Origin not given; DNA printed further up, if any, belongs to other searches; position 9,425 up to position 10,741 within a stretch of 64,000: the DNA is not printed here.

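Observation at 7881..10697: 2.6-kb island bracketed by a 103-bp duplication of the rarA 5' end whose copies differ only synonymously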

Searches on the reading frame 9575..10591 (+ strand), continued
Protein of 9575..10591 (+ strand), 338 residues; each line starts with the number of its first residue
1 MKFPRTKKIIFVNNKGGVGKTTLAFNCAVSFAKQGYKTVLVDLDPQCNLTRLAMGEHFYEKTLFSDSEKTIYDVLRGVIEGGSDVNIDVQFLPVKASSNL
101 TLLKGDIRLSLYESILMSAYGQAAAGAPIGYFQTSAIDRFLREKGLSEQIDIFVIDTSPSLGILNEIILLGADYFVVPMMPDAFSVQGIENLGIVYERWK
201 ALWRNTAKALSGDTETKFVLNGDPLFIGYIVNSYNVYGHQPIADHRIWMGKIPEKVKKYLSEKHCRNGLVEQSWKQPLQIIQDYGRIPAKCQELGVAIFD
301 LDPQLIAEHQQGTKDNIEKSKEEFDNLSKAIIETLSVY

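Call 26: find_related_loci(query=window:9575-10588:+, collection=metagenome_contigs, flank=6000)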
Query window:9575-10588:+ (338 aa) in metagenome_contigs; peptide patterns used: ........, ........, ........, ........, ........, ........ (x = any residue, [..] = any of these).
599 stretches matched a pattern (row limit reached: there are more); 131 encode a relative of the query (tblastn E <= 1e-3); the best 80 are kept; 80 distinct loci.
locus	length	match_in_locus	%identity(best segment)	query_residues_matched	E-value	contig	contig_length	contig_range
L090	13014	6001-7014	86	1-338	0e+0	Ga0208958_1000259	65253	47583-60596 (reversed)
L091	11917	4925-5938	85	1-338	0e+0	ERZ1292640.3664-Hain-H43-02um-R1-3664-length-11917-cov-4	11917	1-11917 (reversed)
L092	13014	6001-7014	84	1-338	0e+0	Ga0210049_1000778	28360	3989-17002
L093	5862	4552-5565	84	1-338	0e+0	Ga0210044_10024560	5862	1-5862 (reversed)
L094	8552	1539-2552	82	1-338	0e+0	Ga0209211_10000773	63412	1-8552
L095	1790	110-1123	83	1-338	0e+0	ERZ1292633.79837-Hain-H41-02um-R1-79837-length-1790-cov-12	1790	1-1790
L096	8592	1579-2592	81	1-338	0e+0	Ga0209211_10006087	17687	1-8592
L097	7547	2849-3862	82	1-338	0e+0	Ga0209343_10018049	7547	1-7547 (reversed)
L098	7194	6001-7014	82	1-338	0e+0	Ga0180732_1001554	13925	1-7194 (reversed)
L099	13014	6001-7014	82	1-338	0e+0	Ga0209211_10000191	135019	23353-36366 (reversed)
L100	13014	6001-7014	81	1-338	0e+0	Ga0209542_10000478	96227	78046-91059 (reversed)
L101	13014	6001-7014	81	1-338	0e+0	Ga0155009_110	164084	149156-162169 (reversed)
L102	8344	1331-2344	80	1-338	0e+0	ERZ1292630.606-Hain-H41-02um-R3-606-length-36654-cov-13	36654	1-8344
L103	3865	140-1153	81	1-338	0e+0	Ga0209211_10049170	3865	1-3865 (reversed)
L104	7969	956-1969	81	1-338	0e+0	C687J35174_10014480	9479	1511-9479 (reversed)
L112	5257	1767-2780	80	1-338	0e+0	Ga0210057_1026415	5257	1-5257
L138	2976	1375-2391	77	1-338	0e+0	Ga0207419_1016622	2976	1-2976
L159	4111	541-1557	73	1-338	2e-176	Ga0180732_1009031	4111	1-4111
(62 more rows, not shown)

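Call 27: find_related_loci(query=window:9575-10588:+, collection=viral_contigs, flank=6000)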
Query window:9575-10588:+ (338 aa) in viral_contigs; peptide patterns used: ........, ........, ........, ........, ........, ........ (x = any residue, [..] = any of these).
18 stretches matched a pattern, but none encodes a relative of the query by tblastn (E <= 1e-3).

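Call 33: find_encoding_contigs(protein=P0145, flank=5000, max_places=3)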
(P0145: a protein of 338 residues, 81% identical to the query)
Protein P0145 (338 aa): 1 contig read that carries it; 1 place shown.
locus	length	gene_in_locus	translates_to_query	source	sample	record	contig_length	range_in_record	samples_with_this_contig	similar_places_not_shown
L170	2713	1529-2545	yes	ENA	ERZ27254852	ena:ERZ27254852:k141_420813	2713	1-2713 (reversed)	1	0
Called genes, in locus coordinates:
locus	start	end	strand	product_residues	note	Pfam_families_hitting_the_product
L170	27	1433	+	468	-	PF02518:HATPase_c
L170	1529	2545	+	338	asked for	PF01656:CbiA, PF02374:ArsA_ATPase, PF09140:MipZ (weak), PF10609:ParA (weak), PF13614:AAA_31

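Call 34: find_encoding_contigs(protein=P0223, flank=5000, max_places=3)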
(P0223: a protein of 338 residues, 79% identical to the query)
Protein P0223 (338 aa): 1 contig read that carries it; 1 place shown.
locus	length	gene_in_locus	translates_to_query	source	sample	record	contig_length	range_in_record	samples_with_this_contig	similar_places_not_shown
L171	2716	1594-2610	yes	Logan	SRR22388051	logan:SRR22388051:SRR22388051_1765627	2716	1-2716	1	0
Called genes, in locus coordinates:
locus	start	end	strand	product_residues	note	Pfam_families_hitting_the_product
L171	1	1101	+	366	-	?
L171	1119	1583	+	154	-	PF00293:NUDIX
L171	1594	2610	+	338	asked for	PF01656:CbiA, PF02374:ArsA_ATPase, PF09140:MipZ (weak), PF10609:ParA (weak), PF13614:AAA_31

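Call 35: find_encoding_contigs(protein=P0123, flank=6000, max_places=3)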
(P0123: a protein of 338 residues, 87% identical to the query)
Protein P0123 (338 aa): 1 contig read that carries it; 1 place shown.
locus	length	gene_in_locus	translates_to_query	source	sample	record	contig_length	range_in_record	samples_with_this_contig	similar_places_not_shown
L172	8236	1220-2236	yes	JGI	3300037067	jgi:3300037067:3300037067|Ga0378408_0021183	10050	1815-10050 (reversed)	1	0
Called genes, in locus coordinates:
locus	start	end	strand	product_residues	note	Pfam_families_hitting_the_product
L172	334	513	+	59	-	-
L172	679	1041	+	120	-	PF22296:bAvd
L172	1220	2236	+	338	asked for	PF00142:Fer4_NifH (faint), PF01656:CbiA, PF02374:ArsA_ATPase, PF09140:MipZ (weak), PF10609:ParA (weak), PF13614:AAA_31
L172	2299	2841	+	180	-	-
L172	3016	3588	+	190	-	-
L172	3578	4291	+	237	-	PF08843:AbiEii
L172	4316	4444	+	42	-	-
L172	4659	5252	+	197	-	PF00300:His_Phos_1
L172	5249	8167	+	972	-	PF00133:tRNA-synt_1, PF09334:tRNA-synt_1g (faint), PF01921:tRNA-synt_1f (weak), PF08264:Anticodon_1, PF19302:DUF5915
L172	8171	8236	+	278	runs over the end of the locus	-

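Call 46: search_solved_structures(query=A1, max_evalue=0.001)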
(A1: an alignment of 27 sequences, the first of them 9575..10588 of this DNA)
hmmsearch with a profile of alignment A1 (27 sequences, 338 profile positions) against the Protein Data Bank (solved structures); distinct sequences matched with E-value up to 0.001: 44.
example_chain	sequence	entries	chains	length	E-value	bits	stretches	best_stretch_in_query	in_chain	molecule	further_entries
3pg5_A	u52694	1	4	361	2.7e-27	99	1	9-205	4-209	Uncharacterized protein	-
1wcv_1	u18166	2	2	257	4.6e-12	48.9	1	4-50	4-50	SEGREGATION PROTEIN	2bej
8ray_B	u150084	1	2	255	1.1e-11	47.6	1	9-55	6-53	ParA family protein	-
4dzz_A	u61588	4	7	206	1.7e-11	47.1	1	7-77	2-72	Plasmid partitioning protein ParF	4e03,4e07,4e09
5u1g_D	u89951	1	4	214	1.8e-11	47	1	7-77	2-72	ParA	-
2bek_A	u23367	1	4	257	5.2e-11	45.5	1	4-50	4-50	SEGREGATION PROTEIN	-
1f48_A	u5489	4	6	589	1.2e-10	44.3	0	10-52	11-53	ARSENITE-TRANSLOCATING ATPASE | ARSENICAL PUMP-DRIVING ATPASE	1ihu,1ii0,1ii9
9nbl_A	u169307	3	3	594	8.2e-10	41.5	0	8-51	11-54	Arsenite transporter ATPase-like protein,arsA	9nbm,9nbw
7dut_A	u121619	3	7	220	8.8e-10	41.4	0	144-194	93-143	SOJ protein (Soj)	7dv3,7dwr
3k9g_A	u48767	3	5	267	2.6e-09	39.9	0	148-190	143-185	PF-32 protein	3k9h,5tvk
4pfs_A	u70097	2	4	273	4e-09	39.3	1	6-190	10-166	Cobyrinic Acid a,c-diamide synthase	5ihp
6iub_A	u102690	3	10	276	4.2e-09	39.2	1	9-50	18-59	SpoOJ regulator (Soj)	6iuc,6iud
5if9_A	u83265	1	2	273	4.4e-09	39.1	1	6-190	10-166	Cobyrinic Acid a,c-diamide synthase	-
5zme_A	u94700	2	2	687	1.4e-08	37.4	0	6-50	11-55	ATPase ARSA1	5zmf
5u1j_B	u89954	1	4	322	1.6e-08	37.3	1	7-69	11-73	Uncharacterized protein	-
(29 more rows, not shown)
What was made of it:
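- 9575..10591 (+): ParA/MinD-superfamily ATPase of 338 aa. Its stop is 3 nt before the rarA ATG. Best PDB match is 3pg5, an uncharacterised protein (call 46).
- Tried and rejected: By sequence, the best PDB match is 3pg5, an uncharacterised protein (call 46).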

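Call 55: predict_structure(alignment_id=A2)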
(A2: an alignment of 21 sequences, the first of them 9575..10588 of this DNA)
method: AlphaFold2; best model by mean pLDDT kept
length: 338 residues; sequences in the alignment: 21
mean_pLDDT: 50.9   pTM: 0.59
mean pLDDT of the five models: 50.9, 45.6, 41.8, 41.4, 34.6
residues with pLDDT >= 90: 0; 70-90: 66; 50-70: 90; < 50: 182
segments of 3 or more residues with pLDDT < 50: 14-21, 45-52, 128-134, 159-172, 179-317
pLDDT, mean of each block of 10 residues (from residue 1): 63 47 64 83 56 53 63 79 80 74 69 61 50 60 82 68 41 50 35 44 43 32 34 28 32 37 29 29 26 26 32 43 58 60
secondary structure, 60 per line:
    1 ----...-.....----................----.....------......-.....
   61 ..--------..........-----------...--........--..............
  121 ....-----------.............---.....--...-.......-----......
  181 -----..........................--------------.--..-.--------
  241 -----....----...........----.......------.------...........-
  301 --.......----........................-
elements in order: E9-13 H18-33 E38-42 H49-54 H56-62 H71-80 E92-94 E97-104 H107-124 H136-148 E152-156 H163-169 E175-180 H186-211 H246-249 H254-264 H269-275 H289-299 H303-309 H314-337
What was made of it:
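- Tried and rejected: The AlphaFold model was poor (pLDDT 51, shallow alignment; call 55), so no fold search was run.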

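Call 74: search_protein_families(library=pfam, proteins=[L112:2916-3803:-, L112:1084-1590:+, L159:134-511:+, L159:1624-2592:+, L159:2688-3017:+, L138:667-1047:+, L138:2396-2668:+], max_evalue=0.001)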
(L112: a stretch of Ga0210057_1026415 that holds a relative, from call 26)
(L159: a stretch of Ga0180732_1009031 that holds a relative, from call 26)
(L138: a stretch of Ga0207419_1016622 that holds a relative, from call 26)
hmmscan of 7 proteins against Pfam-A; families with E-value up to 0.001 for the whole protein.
L112:2916-3803:- (295 aa): 2 families
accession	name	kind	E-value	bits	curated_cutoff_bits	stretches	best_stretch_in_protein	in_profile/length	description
PF00551.24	Formyl_trans_N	-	1.4e-31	110.1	26.1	1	10-173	3-169/181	Formyl transferase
PF02911.23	Formyl_trans_C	-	0.00051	20.6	21.1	0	233-268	16-50/100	Formyl transferase, C-terminal domain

L112:1084-1590:+ (168 aa): 3 families
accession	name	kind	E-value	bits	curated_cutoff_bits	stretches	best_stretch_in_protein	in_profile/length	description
PF13529.12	Peptidase_C39_2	-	5.2e-14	53.5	24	1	12-128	7-142/143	Peptidase_C39 like family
PF03412.21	Peptidase_C39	-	3.7e-13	49.9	22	1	18-146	11-122/133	Peptidase C39 family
PF12385.14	Peptidase_C70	-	0.00016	22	19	1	14-136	14-131/141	Papain-like cysteine protease AvrRpt2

L159:134-511:+ (125 aa): 1 family
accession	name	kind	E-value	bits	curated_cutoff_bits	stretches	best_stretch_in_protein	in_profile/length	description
PF03073.20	TspO_MBR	-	1.3e-35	122.8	24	1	1-99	46-144/145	TspO/MBR family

L159:1624-2592:+ (322 aa): 1 family
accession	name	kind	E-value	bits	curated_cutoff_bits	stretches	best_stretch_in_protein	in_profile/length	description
PF00730.31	HhH-GPD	-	0.00025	21.8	26.2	1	138-224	4-67/108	HhH-GPD superfamily base excision DNA repair protein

L159:2688-3017:+ (109 aa): 0 families

L138:667-1047:+ (126 aa): 0 families

L138:2396-2668:+ (90 aa): 1 family
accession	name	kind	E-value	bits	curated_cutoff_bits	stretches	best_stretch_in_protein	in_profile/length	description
PF14213.11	DUF4325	-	7.1e-07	29.3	23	1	31-75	10-61/64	STAS-like domain of unknown function (DUF4325)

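Call 77: search_dna_similar(query=window:9575-10588:+, collection=plasmids, mode=protein, max_rows=12)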
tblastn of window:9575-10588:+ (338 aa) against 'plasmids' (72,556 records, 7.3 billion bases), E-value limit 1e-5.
Records with a match: 4669; places in all: 4877; records where one place covers at least 80% of the query: 58.
Best place of each record, by identity: 60-80% 4; <60% 4665.
By first word of the organism name: Enterococcus 437; Lactiplantibacillus 375; Rhizobium 281; Agrobacterium 227; Bacillus 213; Piscirickettsia 128; Clostridium 126; Borreliella 122; Borrelia 118; Escherichia 111; and 389 more.
By predicted mobility (MOB-suite, as given by PLSDB): non-mobilizable 2072; mobilizable 1357; conjugative 1240.
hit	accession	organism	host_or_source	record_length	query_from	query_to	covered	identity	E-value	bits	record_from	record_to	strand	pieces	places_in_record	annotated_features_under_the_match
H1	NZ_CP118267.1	Pantoea sp. Lij88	cell culture,soil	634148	7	333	97%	30.0%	1e-28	124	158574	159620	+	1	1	AAA family ATPase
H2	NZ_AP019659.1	Vibrio ponticus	-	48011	7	335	97%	29.3%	3e-26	116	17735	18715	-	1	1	AAA family ATPase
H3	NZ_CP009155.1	Burkholderia pseudomallei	environmental sample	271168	4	324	95%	30.0%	6e-34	139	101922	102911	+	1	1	ParA family protein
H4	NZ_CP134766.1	Pantoea agglomerans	Allium cepa,cell culture,bulb ...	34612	13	327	93%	30.5%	1e-31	132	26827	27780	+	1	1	AAA family ATPase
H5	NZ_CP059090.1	Pantoea agglomerans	Allium cepa,diseased onion bulb,bulb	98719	13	327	93%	30.5%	1e-31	132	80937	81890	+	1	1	AAA family ATPase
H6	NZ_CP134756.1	Pantoea agglomerans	Allium cepa,cell culture,bulb ...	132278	13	327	93%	30.5%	1e-31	132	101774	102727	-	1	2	AAA family ATPase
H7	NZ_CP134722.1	Pantoea agglomerans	Allium cepa,cell culture,bulb ...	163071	13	327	93%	30.5%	1e-31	132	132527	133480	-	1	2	AAA family ATPase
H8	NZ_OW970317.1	Pantoea agglomerans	Olive knot caused by Pseudomonas ...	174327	13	327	93%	30.5%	2e-31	132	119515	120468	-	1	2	AAA family ATPase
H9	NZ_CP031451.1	Burkholderia gladioli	Lagria villosa,Whole organism,Female ...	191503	7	333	97%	29.3%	1e-27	121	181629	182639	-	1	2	AAA family ATPase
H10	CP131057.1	Hyphomicrobiales bacterium UR115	tomato,bacteria,rhizosphere soil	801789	7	332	96%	28.9%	1e-21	103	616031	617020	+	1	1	none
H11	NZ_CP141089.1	Escherichia coli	Homo sapiens,Infected Human Urine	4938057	6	333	97%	28.6%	7e-29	124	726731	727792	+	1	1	none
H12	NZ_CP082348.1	Pantoea dispersa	water,drinking water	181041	13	314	89%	30.3%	3e-27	119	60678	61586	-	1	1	AAA family ATPase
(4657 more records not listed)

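Call 78: search_dna_similar(query=window:9575-10588:+, collection=phages, mode=protein, max_rows=12)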
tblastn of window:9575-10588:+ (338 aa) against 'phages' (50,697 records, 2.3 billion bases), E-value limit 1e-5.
Records with a match: 89; places in all: 89; records where one place covers at least 80% of the query: 9.
Best place of each record, by identity: <60% 89.
By first word of the organism name: Bacteriophage 32; Enterococcus 14; Bacillus 9; Salmonella 8; Listeria 6; Lactobacillus 4; Acinetobacter 4; Aphanizomenon 2; Ochrobactrum 2; Pseudomonas 1; and 7 more.
By host as written in the record: - 38; Listeria monocytogenes 6; Salmonella enterica serovar Typhimurium 2; Lactobacillus sp. 2; Enterococcus faecalis 62 2; Lactobacillus brevis ATCC 367 2; Bacillus subtilis BEST7003 2; Ochrobactrum intermedium 2; and 31 more.
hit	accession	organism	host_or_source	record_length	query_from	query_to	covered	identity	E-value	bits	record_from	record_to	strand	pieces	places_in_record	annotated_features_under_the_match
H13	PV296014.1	Pseudomonas phage WX-TY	Pseudomonas aeruginosa ZS-PA-35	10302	2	337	99%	30.1%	6e-28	120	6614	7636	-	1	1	hypothetical protein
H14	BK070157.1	Bacteriophage sp.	uncultured Helicobacter sp.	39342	6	333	97%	29.6%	2e-31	130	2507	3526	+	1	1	Chromosome (plasmid) partitioning protein ParA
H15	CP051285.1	Salmonella phage ST-32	Salmonella enterica subsp. enterica ...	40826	4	332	97%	27.3%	6e-28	120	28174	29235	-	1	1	record has no annotation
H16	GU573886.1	Salmonella phage ST160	Salmonella enterica serovar Typhimurium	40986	4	332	97%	27.3%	6e-28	120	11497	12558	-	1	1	regulatory protein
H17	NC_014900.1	Salmonella phage ST160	Salmonella enterica serovar Typhimurium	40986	4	332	97%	27.3%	6e-28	120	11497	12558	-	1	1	ParA-like partition protein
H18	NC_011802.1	Salmonella phage SE1 (in:P22virus)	Salmonella enterica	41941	4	332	97%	27.3%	6e-28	120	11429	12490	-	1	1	ParA-like partition protein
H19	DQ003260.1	Salmonella phage SE1Spa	-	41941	4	332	97%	27.3%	6e-28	120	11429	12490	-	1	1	orf23: unknown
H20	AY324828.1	Primolicivirus Pf1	-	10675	6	331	96%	27.4%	3e-24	109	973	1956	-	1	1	putative regulatory protein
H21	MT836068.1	Bacteriophage sp.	human fecal samples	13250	7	297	86%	28.6%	8e-13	75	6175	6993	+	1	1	record has no annotation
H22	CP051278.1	Salmonella phage ST-87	Salmonella enterica subsp. enterica ...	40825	4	228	57%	36.6%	1e-8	121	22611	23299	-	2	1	record has no annotation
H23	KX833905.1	Lactococcus phage PLg-TB25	Lactococcus garvieae strain TB25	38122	7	210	60%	32.7%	4e-13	76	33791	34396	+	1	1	hypothetical protein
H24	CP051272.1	Salmonella phage SW-70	Salmonella enterica subsp. enterica ...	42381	4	230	53%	35.7%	8e-8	116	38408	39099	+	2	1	record has no annotation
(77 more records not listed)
